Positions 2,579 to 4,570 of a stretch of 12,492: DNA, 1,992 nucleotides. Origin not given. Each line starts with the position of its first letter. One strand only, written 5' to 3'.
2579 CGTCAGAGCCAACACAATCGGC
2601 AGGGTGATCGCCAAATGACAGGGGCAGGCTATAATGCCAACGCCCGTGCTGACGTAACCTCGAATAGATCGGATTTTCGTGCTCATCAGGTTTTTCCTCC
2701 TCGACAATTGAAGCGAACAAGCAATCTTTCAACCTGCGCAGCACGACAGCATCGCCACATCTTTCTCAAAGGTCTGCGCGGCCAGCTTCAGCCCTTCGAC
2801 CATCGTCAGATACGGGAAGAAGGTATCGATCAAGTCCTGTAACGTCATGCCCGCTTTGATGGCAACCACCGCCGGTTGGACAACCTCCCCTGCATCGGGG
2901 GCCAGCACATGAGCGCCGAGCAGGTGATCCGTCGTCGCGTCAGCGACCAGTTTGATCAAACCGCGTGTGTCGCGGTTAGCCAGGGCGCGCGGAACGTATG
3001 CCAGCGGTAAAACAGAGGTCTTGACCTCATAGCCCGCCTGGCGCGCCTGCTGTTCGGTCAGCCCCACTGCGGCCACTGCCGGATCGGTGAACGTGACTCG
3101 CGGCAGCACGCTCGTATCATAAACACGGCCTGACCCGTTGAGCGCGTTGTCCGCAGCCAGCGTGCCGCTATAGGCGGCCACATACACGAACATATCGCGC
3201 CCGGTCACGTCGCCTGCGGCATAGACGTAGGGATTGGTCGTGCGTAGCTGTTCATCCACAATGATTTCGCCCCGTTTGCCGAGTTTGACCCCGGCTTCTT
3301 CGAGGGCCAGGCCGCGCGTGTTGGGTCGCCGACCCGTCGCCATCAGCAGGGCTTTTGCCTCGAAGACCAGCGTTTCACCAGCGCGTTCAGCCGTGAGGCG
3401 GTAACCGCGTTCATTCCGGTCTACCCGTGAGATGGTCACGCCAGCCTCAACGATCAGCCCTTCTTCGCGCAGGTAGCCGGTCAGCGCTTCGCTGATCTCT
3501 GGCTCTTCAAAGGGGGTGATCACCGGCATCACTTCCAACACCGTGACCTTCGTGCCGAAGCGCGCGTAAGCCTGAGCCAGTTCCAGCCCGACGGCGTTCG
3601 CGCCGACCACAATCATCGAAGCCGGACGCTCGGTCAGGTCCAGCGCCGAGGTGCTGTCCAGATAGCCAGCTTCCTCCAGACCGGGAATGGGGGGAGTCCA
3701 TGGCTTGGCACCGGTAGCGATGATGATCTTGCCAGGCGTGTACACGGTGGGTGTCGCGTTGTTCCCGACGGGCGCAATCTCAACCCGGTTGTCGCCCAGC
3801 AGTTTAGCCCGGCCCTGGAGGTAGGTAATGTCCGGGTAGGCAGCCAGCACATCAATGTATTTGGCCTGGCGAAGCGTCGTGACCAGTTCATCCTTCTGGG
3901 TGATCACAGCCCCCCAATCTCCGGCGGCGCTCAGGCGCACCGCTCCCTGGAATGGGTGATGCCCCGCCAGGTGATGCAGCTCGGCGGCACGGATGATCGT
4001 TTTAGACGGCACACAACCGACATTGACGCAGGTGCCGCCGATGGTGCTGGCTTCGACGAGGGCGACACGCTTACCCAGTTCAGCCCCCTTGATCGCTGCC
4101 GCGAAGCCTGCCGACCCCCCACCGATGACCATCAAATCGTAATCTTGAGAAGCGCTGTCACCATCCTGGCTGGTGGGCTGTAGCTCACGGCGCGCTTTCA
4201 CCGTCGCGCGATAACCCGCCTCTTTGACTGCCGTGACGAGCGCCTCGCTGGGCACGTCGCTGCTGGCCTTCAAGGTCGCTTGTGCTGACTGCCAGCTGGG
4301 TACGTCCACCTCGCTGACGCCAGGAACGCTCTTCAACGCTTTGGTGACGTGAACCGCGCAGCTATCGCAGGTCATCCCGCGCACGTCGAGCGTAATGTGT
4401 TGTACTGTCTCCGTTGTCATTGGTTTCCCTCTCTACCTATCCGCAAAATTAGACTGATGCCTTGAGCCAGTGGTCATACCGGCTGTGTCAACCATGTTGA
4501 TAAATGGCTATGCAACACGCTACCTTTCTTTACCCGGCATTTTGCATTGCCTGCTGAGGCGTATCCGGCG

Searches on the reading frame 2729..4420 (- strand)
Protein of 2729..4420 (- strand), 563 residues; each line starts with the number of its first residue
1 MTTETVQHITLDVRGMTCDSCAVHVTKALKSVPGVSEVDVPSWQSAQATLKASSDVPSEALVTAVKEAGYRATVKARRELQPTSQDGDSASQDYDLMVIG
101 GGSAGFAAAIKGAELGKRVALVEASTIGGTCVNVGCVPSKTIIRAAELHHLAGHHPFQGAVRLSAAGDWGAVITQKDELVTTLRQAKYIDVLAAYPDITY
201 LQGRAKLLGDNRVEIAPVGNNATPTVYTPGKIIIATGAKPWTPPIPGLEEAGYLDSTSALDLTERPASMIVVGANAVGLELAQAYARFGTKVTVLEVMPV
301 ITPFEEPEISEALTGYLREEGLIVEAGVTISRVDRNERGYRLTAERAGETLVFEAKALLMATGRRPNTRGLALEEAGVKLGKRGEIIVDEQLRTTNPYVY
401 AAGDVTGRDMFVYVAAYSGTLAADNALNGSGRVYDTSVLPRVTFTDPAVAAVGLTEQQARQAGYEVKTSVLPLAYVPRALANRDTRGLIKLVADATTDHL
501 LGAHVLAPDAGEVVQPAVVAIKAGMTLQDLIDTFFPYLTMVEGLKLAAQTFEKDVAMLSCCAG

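Call 3: search_protein_families(library=pfam, proteins=[window:2729-4420:-], max_evalue=0.01)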
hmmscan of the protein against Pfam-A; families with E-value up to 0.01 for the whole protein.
window:2729-4420:- (563 aa): 14 families
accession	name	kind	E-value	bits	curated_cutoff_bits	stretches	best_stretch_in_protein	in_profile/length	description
PF07992.20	Pyr_redox_2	-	6e-64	216.7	26.1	1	94-419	1-291/291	Pyridine nucleotide-disulphide oxidoreductase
PF02852.28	Pyr_redox_dim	-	2e-33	115.3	25.3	1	440-547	2-109/110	Pyridine nucleotide-disulphide oxidoreductase, dimerisation domain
PF00070.33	Pyr_redox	-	7e-15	55.7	22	1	269-339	2-72/82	Pyridine nucleotide-disulphide oxidoreductase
PF13738.12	Pyr_redox_3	-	1.9e-13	50.8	30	1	225-403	121-305/305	Pyridine nucleotide-disulphide oxidoreductase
PF00403.32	HMA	-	1.3e-10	41.9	24.8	1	10-70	1-61/62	Heavy-metal-associated domain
PF01134.28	GIDA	-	2.3e-10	40.5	22.1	1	95-238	1-150/391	Glucose inhibited division protein A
PF12831.13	FAD_oxidored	-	1.4e-07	31.6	27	1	95-138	1-45/416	FAD dependent oxidoreductase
PF03486.20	HI0933_like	-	9.7e-06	25.6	50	1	95-126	2-33/244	HI0933-like protein Rossmann domain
PF13450.12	NAD_binding_8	-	6.2e-05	23.6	21.9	0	98-131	1-35/68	NAD(P)-binding Rossmann-like domain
PF01262.27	AlaDh_PNT_C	-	0.00017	21.5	23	0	265-299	27-61/214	Alanine dehydrogenase/PNT, C-terminal domain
PF00890.30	FAD_binding_2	-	0.00033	20.4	20.4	1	95-126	1-32/414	FAD binding domain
PF01946.23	Thi4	-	0.00089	19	26.2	0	93-145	17-71/235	Thi4 family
PF01266.30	DAO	-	0.0016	18.4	27.9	1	95-130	1-38/353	FAD dependent oxidoreductase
PF01494.25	FAD_binding_3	-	0.0095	15.6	22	0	94-124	2-32/349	FAD binding domain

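Call 4: search_protein_families(library=ncbifam, proteins=[window:2729-4420:-], max_evalue=0.01)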
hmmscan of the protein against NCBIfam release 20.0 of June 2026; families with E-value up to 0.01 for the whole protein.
window:2729-4420:- (563 aa): 119 families (the best 25 are shown)
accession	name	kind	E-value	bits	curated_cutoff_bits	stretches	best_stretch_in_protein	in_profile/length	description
TIGR02053.1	MerA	equivalog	7.8e-169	562.5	454.45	1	94-563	1-465/465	mercury(II) reductase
NF010311.1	PRK13748.1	subfamily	1.7e-167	558.7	600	1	10-563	2-560/560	mercury(II) reductase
TIGR01350.1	lipoamide_DH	equivalog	3.1e-116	388.8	408.8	1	94-552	2-455/461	dihydrolipoyl dehydrogenase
NF004991.0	PRK06370.1-3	subfamily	1.6e-105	353.5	620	1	78-554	20-490/509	FAD-containing oxidoreductase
NF004992.0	PRK06370.1-4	equivalog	1.8e-89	300.3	629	1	91-531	2-435/459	FAD-containing oxidoreductase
NF040477.1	chlor_oxi_RclA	equivalog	5.6e-89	298.8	740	1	92-544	2-433/441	reactive chlorine resistance oxidoreductase RclA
NF041853.1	hythiocyan_redase_MerA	equivalog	1.6e-85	287.6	650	1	92-544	2-434/440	hypothiocyanous acid reductase MerA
NF004776.0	PRK06116.1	equivalog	7.9e-85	285.5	480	1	91-533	2-435/450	glutathione-disulfide reductase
NF005572.0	PRK07251.1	equivalog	1.1e-84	284.7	537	1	92-544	2-432/438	FAD-containing oxidoreductase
TIGR01424.1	gluta_reduc_2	equivalog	6.6e-81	272.1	606.05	1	93-533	2-431/446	glutathione-disulfide reductase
NF004947.0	PRK06292.2-5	equivalog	9.1e-80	268.8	592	1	92-526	2-433/474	dihydrolipoyl dehydrogenase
NF004943.0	PRK06292.2-1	equivalog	2.4e-78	264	432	1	92-551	2-455/456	dihydrolipoyl dehydrogenase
NF003585.0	PRK05249.1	equivalog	5.8e-78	262.5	465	1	90-548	3-454/464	Si-specific NAD(P)(+) transhydrogenase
NF004946.0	PRK06292.2-4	subfamily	2.5e-77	260.7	634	1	92-535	2-454/487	dihydrolipoyl dehydrogenase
NF005883.0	PRK07845.1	equivalog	1.5e-72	245.1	479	1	95-551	4-459/466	NAD(P)H-quinone dehydrogenase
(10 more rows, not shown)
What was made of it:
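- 2729..4420 (-): merA, mercuric reductase, with an N-terminal HMA domain and a C-terminal CC. TIGR02053 at 562 bits, above the 454-bit cut-off (call 4).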

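Call 41: find_homologous_proteins(query=window:2729-4420:-, max_evalue=1e-50)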
Query window:2729-4420:- (563 aa): 7999 proteins with E <= 1e-50 among 8000 candidates; the best 120 are listed.
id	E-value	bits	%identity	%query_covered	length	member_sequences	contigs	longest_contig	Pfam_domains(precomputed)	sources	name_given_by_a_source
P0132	0.0e+0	1217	99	100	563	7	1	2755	PF00403.33,PF02852.29,PF07992.21,PF00070.34,PF13738.13,PF01134.29,PF12831.14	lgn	-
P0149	0.0e+0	1058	85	100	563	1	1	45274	PF01266.31,PF00403.33,PF13450.13,PF02852.29,PF07992.21,PF00070.34,PF13738.13,PF03486.21,PF01134.29,PF12831.14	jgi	jgi:mercuric reductase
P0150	7.3e-297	1003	80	99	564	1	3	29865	PF00403.33,PF13450.13,PF02852.29,PF07992.21,PF00070.34,PF13738.13,PF03486.21,PF01134.29,PF12831.14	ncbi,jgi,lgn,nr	ncbi:MAG: mercury(II) reductase [Chloroflexi bacterium]|nr:MAG: mercury(II) reductase [Phototrophica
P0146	1.0e-294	996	80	100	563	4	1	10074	PF01266.31,PF00403.33,PF02852.29,PF07992.21,PF00070.34,PF13738.13,PF03486.21,PF01134.29,PF12831.14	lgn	-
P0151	1.1e-292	990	80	99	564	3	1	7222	PF01266.31,PF00403.33,PF02852.29,PF07992.21,PF00070.34,PF13738.13,PF03486.21,PF01262.28,PF01134.29,PF12831.14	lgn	-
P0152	3.2e-292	988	80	100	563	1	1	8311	PF01266.31,PF00403.33,PF02852.29,PF07992.21,PF00070.34,PF13738.13,PF03486.21,PF01134.29,PF12831.14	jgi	jgi:mercuric reductase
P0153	9.1e-292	987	80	100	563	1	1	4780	PF01266.31,PF00403.33,PF02852.29,PF07992.21,PF00070.34,PF13738.13,PF03486.21,PF01134.29,PF12831.14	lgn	-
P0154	3.1e-290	981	79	99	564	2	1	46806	PF00403.33,PF02852.29,PF07992.21,PF00070.34,PF13738.13,PF03486.21,PF01134.29,PF12831.14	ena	-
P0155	4.0e-289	978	78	99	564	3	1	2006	PF00403.33,PF02852.29,PF07992.21,PF00070.34,PF13738.13,PF03486.21,PF01134.29,PF12831.14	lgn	-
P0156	3.0e-285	965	77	100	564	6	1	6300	PF01266.31,PF00403.33,PF02852.29,PF07992.21,PF00070.34,PF13738.13,PF03486.21,PF01134.29,PF12831.14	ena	-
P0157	1.1e-284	963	76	99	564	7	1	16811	PF00403.33,PF00890.31,PF02852.29,PF07992.21,PF00070.34,PF13738.13,PF03486.21,PF01134.29,PF12831.14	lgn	-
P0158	1.6e-284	963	77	100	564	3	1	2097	PF01266.31,PF00403.33,PF00890.31,PF02852.29,PF07992.21,PF00070.34,PF13738.13,PF03486.21,PF01134.29,PF12831.14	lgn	-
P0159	1.1e-283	960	78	100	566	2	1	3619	PF00403.33,PF02852.29,PF07992.21,PF00070.34,PF13738.13,PF01134.29,PF12831.14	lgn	-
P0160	9.9e-283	957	77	99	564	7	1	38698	PF00403.33,PF00890.31,PF02852.29,PF07992.21,PF00070.34,PF13738.13,PF03486.21,PF01134.29,PF12831.14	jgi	-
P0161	5.3e-282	954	77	99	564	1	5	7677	PF00403.33,PF02852.29,PF07992.21,PF00070.34,PF13738.13,PF01262.28,PF01134.29,PF12831.14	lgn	-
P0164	6.6e-281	951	76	99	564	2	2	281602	PF00403.33,PF02852.29,PF07992.21,PF00070.34,PF13738.13,PF03486.21,PF01262.28,PF01134.29,PF12831.14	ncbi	-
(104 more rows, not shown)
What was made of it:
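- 2729..4420 (-): The closest named relatives are Chloroflexota MAG MerA at 80% identity (call 41).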

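Call 43: find_encoding_contigs(protein=P0164, flank=9000, max_places=2)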
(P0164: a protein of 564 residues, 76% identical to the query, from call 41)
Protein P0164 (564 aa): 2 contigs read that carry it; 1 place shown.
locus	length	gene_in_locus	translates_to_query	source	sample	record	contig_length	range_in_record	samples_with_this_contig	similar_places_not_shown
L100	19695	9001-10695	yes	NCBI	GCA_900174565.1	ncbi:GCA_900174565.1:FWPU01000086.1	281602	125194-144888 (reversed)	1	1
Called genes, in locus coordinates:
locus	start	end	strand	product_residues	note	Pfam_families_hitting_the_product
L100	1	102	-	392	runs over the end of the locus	PF03702:AnmK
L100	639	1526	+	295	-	PF02567:PhzC-PhzF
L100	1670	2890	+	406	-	PF03825:Nuc_H_symport (faint), PF07690:MFS_1, PF05977:MFS_3, PF07690:MFS_1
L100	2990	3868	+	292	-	PF01937:ARMT1-like_dom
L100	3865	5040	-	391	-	PF08239:SH3_3 (weak)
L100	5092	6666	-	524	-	PF00221:Lyase_aromatic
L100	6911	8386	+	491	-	-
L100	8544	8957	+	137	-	PF00376:MerR, PF13411:MerR_1, PF09278:MerR-DNA-bind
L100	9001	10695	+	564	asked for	PF00403:HMA, PF01262:AlaDh_PNT_C (faint), PF01134:GIDA, PF07992:Pyr_redox_2, PF12831:FAD_oxidored, PF13738:Pyr_redox_3, PF00070:Pyr_redox, PF02852:Pyr_redox_dim, +1 more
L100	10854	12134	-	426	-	-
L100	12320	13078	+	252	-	PF00376:MerR, PF13411:MerR_1, PF00376:MerR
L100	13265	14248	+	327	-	PF00005:ABC_tran, PF13304:AAA_21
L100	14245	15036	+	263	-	PF06182:ABC2_membrane_6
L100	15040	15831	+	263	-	PF06182:ABC2_membrane_6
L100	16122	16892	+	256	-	PF01872:RibD_C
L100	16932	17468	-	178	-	PF12724:Flavodoxin_5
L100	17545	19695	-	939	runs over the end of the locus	PF00111:Fer2 (weak), PF01799:Fer2_2, PF01315:Ald_Xan_dh_C, PF02738:MoCoBD_1, PF20256:MoCoBD_2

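Call 44: find_encoding_contigs(protein=P0150, flank=9000, max_places=2)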
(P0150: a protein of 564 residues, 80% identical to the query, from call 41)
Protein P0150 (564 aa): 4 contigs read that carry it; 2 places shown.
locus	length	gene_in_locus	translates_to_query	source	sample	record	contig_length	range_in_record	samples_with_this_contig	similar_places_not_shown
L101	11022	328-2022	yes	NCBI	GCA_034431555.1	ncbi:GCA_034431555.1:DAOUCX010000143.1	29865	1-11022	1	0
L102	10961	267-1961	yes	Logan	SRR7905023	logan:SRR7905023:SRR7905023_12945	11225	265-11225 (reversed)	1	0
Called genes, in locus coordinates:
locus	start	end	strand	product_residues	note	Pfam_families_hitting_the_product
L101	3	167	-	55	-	?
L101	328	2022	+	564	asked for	PF00403:HMA (weak), PF13450:NAD_binding_8 (faint), PF01134:GIDA, PF07992:Pyr_redox_2, PF12831:FAD_oxidored, PF13738:Pyr_redox_3, PF00070:Pyr_redox, PF02852:Pyr_redox_dim, +1 more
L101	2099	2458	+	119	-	-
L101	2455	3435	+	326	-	PF05787:PhoX (faint), PF08450:SGL (faint), PF13449:Phytase-like (faint), PF24684:Vgb_lyase, PF25021:TEN_NHL (weak), PF01436:NHL (weak), PF25021:TEN_NHL (weak), PF01436:NHL (weak), +5 more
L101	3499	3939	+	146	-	PF00376:MerR, PF13411:MerR_1, PF09278:MerR-DNA-bind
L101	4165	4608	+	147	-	PF11578:DUF3237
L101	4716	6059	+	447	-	PF01262:AlaDh_PNT_C (faint), PF01266:DAO (faint), PF03486:HI0933_like (faint), PF07992:Pyr_redox_2, PF13738:Pyr_redox_3, PF00070:Pyr_redox, PF02852:Pyr_redox_dim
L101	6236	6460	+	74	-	PF00403:HMA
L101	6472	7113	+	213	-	-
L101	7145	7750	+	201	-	PF00578:AhpC-TSA (weak), PF08534:Redoxin (weak)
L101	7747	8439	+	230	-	-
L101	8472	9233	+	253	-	-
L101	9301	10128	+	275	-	-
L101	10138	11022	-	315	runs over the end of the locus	PF01180:DHO_dh, PF03060:NMO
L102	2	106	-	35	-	?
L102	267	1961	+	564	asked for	PF00403:HMA (weak), PF13450:NAD_binding_8 (faint), PF01134:GIDA, PF07992:Pyr_redox_2, PF12831:FAD_oxidored, PF13738:Pyr_redox_3, PF00070:Pyr_redox, PF02852:Pyr_redox_dim, +1 more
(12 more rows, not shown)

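Call 71: search_protein_families(library=ncbifam, proteins=[L100:8544-8957:+, L101:3499-3939:+], max_evalue=0.00001)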
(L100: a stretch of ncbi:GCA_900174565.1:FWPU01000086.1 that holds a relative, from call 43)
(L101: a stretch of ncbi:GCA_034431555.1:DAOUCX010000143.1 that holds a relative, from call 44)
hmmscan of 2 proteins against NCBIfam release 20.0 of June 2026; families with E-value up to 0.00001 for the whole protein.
L100:8544-8957:+ (137 aa): 16 families
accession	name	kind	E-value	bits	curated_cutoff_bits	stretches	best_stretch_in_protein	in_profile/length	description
TIGR02047.1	CadR-PbrR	equivalog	2.4e-32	111.6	151.45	1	2-114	1-113/127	Cd(II)/Pb(II)-responsive transcriptional regulator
TIGR02051.1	MerR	equivalog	5.1e-31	107.5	150.85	1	4-117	2-113/124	mercury resistance transcriptional regulator MerR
NF007069.0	PRK09514.1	equivalog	1e-30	106.6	143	1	1-115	1-116/141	Zn(2+)-responsive transcriptional regulator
TIGR02043.1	ZntR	equivalog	5e-30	104.3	167.95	1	1-119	1-120/131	Zn(2+)-responsive transcriptional regulator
TIGR02044.1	CueR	equivalog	3.8e-28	98.1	147.4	1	3-113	2-112/127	Cu(I)-responsive transcriptional regulator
NF007590.0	PRK10227.1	equivalog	1.9e-20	73.3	244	1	3-113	2-112/135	Cu(I)-responsive transcriptional regulator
NF010315.0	PRK13752.1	subfamily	8e-18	64.9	261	1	2-111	8-115/144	mercury resistance transcriptional regulator MerR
NF041849.1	trans_regNmlR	equivalog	1.6e-16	60.4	175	1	3-107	2-106/117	stress response transcriptional regulator NmlR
TIGR01950.1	SoxR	equivalog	8.4e-12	45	116.9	1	2-108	2-108/142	redox-sensitive transcriptional activator SoxR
NF053782.1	ChlnTransRegdde3219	equivalog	1.5e-10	41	450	1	3-109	8-116/278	choline utilization transcriptional activator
NF050798.1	TF_FtsR_Actino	equivalog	1.6e-10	41.5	150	1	17-76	21-80/223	transcriptional regulator FtsR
NF047375.1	HeatShock_HspR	equivalog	1.7e-09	37.5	105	1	4-76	6-78/92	heat shock protein transcriptional repressor HspR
NF047377.1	heat_HspR_dupli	exception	7.1e-08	32.2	300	1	16-101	20-105/214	heat shock protein transcriptional repressor HspR, fused homodimer type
NF053740.1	TransRegTnrAGPos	equivalog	5.6e-07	29.7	140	1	2-71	13-81/108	hypothetical protein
NF052513.1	TransRegCarH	equivalog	9.5e-07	28.4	400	1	4-54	9-59/274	HTH-type transcriptional repressor CarH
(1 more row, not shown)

L101:3499-3939:+ (146 aa): 16 families
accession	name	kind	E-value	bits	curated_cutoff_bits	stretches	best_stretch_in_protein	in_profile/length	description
TIGR02047.1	CadR-PbrR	equivalog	2.2e-30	105.3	151.45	1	3-111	2-110/127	Cd(II)/Pb(II)-responsive transcriptional regulator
TIGR02044.1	CueR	equivalog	1.1e-29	103.1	147.4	1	3-113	2-112/127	Cu(I)-responsive transcriptional regulator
NF007069.0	PRK09514.1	equivalog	2e-29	102.3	143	1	1-113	1-114/141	Zn(2+)-responsive transcriptional regulator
TIGR02043.1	ZntR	equivalog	1.8e-28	99.3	167.95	1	1-117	1-118/131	Zn(2+)-responsive transcriptional regulator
TIGR02051.1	MerR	equivalog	5.3e-28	97.8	150.85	1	3-115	1-111/124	mercury resistance transcriptional regulator MerR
NF007590.0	PRK10227.1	equivalog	4.4e-20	72.1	244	1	3-113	2-112/135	Cu(I)-responsive transcriptional regulator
NF041849.1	trans_regNmlR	equivalog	1.5e-18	67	175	1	3-112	2-111/117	stress response transcriptional regulator NmlR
NF010315.0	PRK13752.1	subfamily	4.2e-15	56.1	261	1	4-113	10-117/144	mercury resistance transcriptional regulator MerR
TIGR01950.1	SoxR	equivalog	9.6e-11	41.6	116.9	1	4-113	4-113/142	redox-sensitive transcriptional activator SoxR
TIGR02054.1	MerD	equivalog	1.2e-10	41.9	103.65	1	2-102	4-102/120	mercuric resistance transcriptional repressor MerD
NF050798.1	TF_FtsR_Actino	equivalog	2.8e-10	40.7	150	1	13-80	17-84/223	transcriptional regulator FtsR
NF053782.1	ChlnTransRegdde3219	equivalog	1.7e-09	37.6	450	1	2-104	7-107/278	choline utilization transcriptional activator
NF047375.1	HeatShock_HspR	equivalog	6.6e-09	35.7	105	1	1-93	3-87/92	heat shock protein transcriptional repressor HspR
NF053740.1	TransRegTnrAGPos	equivalog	3.8e-08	33.5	140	1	3-64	14-74/108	hypothetical protein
NF033783.1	coreg_MerD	equivalog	5.4e-07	30.1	170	1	2-66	4-68/121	mercury resistance co-regulator MerD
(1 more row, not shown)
